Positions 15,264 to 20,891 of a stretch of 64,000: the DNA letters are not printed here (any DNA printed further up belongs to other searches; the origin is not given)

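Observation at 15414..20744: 1776-aa T9SS cargo protein assembled from eight ~490-bp tandem repeats in alternating A and B types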

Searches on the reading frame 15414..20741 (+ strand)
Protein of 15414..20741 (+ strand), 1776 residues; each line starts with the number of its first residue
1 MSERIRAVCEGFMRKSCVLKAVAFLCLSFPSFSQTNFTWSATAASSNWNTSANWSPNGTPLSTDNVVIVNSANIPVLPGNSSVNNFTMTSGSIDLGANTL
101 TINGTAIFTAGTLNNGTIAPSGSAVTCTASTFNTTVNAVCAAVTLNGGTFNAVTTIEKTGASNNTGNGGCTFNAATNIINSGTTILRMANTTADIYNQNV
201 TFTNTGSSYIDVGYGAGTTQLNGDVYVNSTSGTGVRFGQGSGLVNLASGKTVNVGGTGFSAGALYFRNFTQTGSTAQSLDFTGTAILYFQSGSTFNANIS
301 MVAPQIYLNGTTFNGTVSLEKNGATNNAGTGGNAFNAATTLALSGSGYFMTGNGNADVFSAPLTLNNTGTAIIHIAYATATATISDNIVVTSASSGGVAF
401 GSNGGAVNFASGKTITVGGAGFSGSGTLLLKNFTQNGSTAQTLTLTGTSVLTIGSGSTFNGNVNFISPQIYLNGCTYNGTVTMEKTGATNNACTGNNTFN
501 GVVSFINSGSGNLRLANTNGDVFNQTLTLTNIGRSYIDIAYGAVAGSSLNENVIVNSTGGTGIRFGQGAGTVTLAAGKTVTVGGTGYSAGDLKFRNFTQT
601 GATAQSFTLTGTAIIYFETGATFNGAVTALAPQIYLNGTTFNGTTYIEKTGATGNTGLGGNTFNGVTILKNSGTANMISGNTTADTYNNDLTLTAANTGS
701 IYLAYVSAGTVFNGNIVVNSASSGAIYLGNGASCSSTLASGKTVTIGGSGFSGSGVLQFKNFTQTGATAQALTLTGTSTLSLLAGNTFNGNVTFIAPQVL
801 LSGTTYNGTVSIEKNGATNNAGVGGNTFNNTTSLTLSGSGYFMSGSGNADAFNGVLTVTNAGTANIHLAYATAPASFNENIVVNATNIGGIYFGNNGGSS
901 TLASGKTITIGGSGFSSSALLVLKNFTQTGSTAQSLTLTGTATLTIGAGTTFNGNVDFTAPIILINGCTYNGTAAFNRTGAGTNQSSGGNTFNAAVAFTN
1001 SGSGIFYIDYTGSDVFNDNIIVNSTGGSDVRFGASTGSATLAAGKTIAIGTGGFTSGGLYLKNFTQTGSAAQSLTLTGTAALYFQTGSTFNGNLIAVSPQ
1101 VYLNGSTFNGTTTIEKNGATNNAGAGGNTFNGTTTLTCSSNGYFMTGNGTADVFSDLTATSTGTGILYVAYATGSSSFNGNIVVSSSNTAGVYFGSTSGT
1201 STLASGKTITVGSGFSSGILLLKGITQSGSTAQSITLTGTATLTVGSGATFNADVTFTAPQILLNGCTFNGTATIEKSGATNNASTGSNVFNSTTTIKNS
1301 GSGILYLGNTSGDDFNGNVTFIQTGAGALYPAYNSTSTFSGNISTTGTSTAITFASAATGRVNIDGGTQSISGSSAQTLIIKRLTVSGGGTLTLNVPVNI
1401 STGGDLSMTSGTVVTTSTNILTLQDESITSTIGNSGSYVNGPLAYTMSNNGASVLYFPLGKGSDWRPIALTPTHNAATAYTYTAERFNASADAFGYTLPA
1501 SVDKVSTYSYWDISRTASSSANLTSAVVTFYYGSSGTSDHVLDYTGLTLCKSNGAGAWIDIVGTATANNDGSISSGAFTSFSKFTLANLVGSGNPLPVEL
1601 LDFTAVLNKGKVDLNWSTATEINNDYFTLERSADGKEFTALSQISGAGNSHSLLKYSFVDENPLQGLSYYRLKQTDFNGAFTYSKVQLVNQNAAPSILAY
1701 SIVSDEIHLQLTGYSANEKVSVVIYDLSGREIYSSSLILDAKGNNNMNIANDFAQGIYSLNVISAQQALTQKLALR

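Call 6: search_protein_families(library=pfam, proteins=[window:15414-20741:+], max_evalue=1)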
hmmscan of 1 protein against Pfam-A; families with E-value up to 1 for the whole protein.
window:15414-20741:+ (1776 aa): 1 family
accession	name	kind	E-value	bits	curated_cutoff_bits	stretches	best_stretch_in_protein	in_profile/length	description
PF18962.6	Por_Secre_tail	-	0.00027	21.6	27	1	1704-1773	7-73/75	Secretion system C-terminal sorting domain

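Call 7: search_protein_families(library=ncbifam, proteins=[window:15414-20741:+], max_evalue=1)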
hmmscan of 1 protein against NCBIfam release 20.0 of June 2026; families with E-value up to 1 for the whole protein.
window:15414-20741:+ (1776 aa): 3 families
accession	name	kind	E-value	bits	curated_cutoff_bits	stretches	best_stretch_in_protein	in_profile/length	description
TIGR04183.1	Por_Secre_tail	domain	1.7e-05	24.7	23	1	1713-1773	14-69/72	T9SS type A sorting domain-containing protein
NF041655.1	MM0924_fam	subfamily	0.011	15.4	45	0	1398-1426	13-40/57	MM0924 family protein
NF033708.1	T9SS_Cterm_ChiA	domain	0.033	14.1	40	1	1721-1751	3-29/55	T9SS sorting signal type C domain-containing protein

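Call 8: find_homologous_proteins(query=window:15414-20741:+, max_evalue=0.00001)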
Query window:15414-20741:+ (1776 aa): 716 proteins with E <= 0.00001 among 8000 candidates; the best 120 are listed.
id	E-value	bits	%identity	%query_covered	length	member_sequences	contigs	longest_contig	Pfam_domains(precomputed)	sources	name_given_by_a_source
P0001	0.0e+0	3667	100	100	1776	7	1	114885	PF18962.8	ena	-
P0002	0.0e+0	2929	88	70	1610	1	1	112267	PF18962.8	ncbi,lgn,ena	-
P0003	0.0e+0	2344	88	71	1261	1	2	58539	PF18962.8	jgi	-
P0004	0.0e+0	2324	71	66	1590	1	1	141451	PF18962.8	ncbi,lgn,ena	-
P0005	0.0e+0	2219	53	93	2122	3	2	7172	-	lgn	-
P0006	0.0e+0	2129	65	69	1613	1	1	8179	-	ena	-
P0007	0.0e+0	2129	66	69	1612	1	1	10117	-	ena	-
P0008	0.0e+0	1672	46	94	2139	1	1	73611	PF18962.8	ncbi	ncbi:MAG: T9SS type A sorting domain-containing protein [Bacteroidia bacterium]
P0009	0.0e+0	1653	46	93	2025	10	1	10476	PF18962.8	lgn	-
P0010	0.0e+0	1488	40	90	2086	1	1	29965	PF18962.8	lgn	-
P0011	0.0e+0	1487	41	81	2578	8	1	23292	-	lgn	-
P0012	0.0e+0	1484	41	93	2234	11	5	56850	-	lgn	-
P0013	0.0e+0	1438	38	88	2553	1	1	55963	-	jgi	jgi:hypothetical protein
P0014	0.0e+0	1436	40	95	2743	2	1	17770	-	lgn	-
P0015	0.0e+0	1433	42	76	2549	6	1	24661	-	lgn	-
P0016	0.0e+0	1433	40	90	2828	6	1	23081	PF18962.8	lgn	-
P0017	0.0e+0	1431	44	88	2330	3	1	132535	PF18962.8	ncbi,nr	ncbi:MAG: hypothetical protein KDC93_02445 [Cyclobacteriaceae bacterium]|nr:hypothetical protein [Cy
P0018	0.0e+0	1430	44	88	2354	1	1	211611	PF18962.8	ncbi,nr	ncbi:MAG: T9SS type A sorting domain-containing protein [Bacteroidetes bacterium]|nr:T9SS type A sor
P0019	0.0e+0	1427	38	91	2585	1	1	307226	PF18962.8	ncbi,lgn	-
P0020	0.0e+0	1420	37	91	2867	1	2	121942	PF18962.8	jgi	jgi:hypothetical protein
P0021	0.0e+0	1415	42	94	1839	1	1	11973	PF07887.17,PF18962.8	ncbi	ncbi:MAG: T9SS type A sorting domain-containing protein [Bacteroidota bacterium]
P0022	0.0e+0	1413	40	93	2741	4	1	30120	PF18962.8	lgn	-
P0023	0.0e+0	1373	38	92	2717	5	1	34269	PF18962.8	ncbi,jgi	-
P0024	0.0e+0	1372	41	78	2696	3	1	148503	PF18962.8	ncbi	-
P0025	0.0e+0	1371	41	81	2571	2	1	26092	PF18962.8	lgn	-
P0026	0.0e+0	1370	39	77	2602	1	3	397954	PF18962.8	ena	-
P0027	0.0e+0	1368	44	72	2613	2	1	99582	PF18962.8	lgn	-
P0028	0.0e+0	1363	38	89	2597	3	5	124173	PF18962.8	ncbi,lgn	-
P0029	0.0e+0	1355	41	93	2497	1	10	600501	PF18962.8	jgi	jgi:hypothetical protein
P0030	0.0e+0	1354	42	80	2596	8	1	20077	PF18962.8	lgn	-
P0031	0.0e+0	1353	38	90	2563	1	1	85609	PF18962.8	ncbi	-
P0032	0.0e+0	1349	41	80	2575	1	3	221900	PF18962.8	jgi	-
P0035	0.0e+0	1342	43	93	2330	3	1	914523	PF18962.8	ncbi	ncbi:MAG: hypothetical protein RH948_08100 [Cyclobacteriaceae bacterium]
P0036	0.0e+0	1342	39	61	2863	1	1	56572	PF18962.8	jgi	jgi:hypothetical protein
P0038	0.0e+0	1339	42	91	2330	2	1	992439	PF18962.8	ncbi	ncbi:MAG: hypothetical protein ABJH04_04030 [Cyclobacteriaceae bacterium]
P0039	0.0e+0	1335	39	92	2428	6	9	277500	PF18962.8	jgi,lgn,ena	-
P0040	0.0e+0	1333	37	93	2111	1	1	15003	PF18962.8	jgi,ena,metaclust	metaclust:\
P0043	0.0e+0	1330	42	80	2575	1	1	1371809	PF18962.8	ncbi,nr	ncbi:MAG: hypothetical protein KF856_04945 [Cyclobacteriaceae bacterium]|nr:hypothetical protein [Cy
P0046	0.0e+0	1320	41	81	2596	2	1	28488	PF18962.8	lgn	-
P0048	0.0e+0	1319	41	80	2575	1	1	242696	PF18962.8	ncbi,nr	ncbi:MAG: hypothetical protein KIT62_03315 [Cyclobacteriaceae bacterium]|nr:hypothetical protein [Cy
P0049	0.0e+0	1319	38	75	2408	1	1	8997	PF18962.8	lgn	-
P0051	0.0e+0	1316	42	80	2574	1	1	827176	PF18962.8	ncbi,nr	ncbi:MAG: hypothetical protein KF763_13275 [Cyclobacteriaceae bacterium]|nr:hypothetical protein [Cy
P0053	0.0e+0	1312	39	85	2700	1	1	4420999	PF18962.8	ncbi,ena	-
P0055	0.0e+0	1310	41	78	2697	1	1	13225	PF18962.8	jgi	-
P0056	0.0e+0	1310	36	90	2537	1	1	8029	PF18962.8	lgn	-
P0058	0.0e+0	1306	42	80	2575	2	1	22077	PF18962.8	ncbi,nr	ncbi:MAG: hypothetical protein E6Q41_04540 [Cyclobacteriaceae bacterium]|nr:MAG: hypothetical protei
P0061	0.0e+0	1297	33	66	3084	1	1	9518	PF18962.8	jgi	jgi:hypothetical protein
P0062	0.0e+0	1295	42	80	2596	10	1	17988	PF18962.8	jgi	jgi:hypothetical protein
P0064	0.0e+0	1294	37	95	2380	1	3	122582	PF18962.8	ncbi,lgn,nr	ncbi:MAG: hypothetical protein P4L51_28960 [Puia sp.]|nr:hypothetical protein [Puia sp.]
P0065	0.0e+0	1294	42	91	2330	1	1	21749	PF18962.8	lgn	-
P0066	0.0e+0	1291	41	93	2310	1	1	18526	PF18962.8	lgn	-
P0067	0.0e+0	1290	45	88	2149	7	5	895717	PF18962.8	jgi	-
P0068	0.0e+0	1288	37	90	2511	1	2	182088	PF18962.8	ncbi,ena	-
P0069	0.0e+0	1288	40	80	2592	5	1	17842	PF18962.8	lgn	-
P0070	0.0e+0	1287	41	80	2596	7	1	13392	PF18962.8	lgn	-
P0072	0.0e+0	1286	36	87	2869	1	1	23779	PF18962.8,PF27624.1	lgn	-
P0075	0.0e+0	1283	38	91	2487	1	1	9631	PF18962.8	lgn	-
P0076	0.0e+0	1280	37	75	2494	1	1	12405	PF18962.8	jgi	jgi:type IX secretion system substrate protein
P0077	0.0e+0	1279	38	92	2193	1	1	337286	PF18962.8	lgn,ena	-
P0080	0.0e+0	1277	36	93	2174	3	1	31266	PF18962.8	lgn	-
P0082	0.0e+0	1276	40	59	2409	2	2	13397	PF18962.8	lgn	-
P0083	0.0e+0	1276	42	80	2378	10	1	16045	PF18962.8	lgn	-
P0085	0.0e+0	1275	38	93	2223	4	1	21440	PF18962.8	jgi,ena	-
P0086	0.0e+0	1274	41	80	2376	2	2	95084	PF18962.8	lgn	-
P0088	0.0e+0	1269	37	92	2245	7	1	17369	PF18962.8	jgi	jgi:hypothetical protein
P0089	0.0e+0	1265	38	74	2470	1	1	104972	PF18962.8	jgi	-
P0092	0.0e+0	1264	38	91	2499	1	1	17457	PF18962.8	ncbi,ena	-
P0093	0.0e+0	1263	39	93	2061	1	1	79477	PF18962.8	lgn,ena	-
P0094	0.0e+0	1262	35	89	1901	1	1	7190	PF18962.8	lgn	-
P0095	0.0e+0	1262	40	89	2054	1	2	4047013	PF18962.8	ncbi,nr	ncbi:MAG: hypothetical protein KF725_14280 [Cyclobacteriaceae bacterium]|nr:hypothetical protein [Cy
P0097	0.0e+0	1261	41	70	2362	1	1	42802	PF18962.8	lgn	-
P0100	0.0e+0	1257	42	81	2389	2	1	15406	PF18962.8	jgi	jgi:hypothetical protein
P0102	0.0e+0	1256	37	93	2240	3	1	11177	PF18962.8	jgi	jgi:hypothetical protein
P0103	0.0e+0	1256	34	88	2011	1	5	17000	PF18962.8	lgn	-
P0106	0.0e+0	1254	38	93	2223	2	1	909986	PF18962.8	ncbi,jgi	ncbi:MAG TPA: T9SS type A sorting domain-containing protein [Puia sp.]|jgi:hypothetical protein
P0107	0.0e+0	1253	38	93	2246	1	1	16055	PF18962.8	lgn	-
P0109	0.0e+0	1251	40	69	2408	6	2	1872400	PF18962.8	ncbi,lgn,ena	ncbi:MAG: T9SS type A sorting domain-containing protein [Bacteroidia bacterium]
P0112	0.0e+0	1247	40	76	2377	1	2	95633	PF18962.8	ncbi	ncbi:MAG: T9SS type A sorting domain-containing protein [Cyclobacteriaceae bacterium]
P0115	0.0e+0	1244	38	93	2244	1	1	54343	PF18962.8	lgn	-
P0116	0.0e+0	1243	38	93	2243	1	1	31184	PF18962.8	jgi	jgi:hypothetical protein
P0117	0.0e+0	1243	38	93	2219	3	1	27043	PF18962.8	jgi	-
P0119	0.0e+0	1241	37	93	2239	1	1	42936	PF18962.8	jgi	jgi:Secretion system C-terminal sorting domain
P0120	0.0e+0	1241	36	78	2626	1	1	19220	PF18962.8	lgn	-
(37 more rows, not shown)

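Call 13: list_cluster_members(proteins=[P0001, P0002, P0003])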
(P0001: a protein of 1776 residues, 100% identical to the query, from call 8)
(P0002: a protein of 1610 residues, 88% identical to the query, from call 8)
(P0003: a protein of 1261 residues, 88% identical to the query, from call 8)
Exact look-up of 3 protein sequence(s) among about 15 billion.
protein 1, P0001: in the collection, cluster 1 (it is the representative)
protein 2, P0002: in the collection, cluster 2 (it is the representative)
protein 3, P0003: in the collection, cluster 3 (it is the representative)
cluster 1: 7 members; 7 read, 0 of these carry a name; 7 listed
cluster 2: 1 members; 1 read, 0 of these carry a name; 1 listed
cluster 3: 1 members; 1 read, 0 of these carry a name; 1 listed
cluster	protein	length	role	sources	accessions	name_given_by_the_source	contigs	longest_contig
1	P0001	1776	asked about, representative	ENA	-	-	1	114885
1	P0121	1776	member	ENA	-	-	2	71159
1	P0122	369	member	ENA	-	-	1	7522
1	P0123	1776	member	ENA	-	-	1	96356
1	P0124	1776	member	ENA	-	-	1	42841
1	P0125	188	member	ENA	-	-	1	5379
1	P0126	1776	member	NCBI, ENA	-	-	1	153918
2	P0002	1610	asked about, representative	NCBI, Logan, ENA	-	-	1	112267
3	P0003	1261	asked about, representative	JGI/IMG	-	-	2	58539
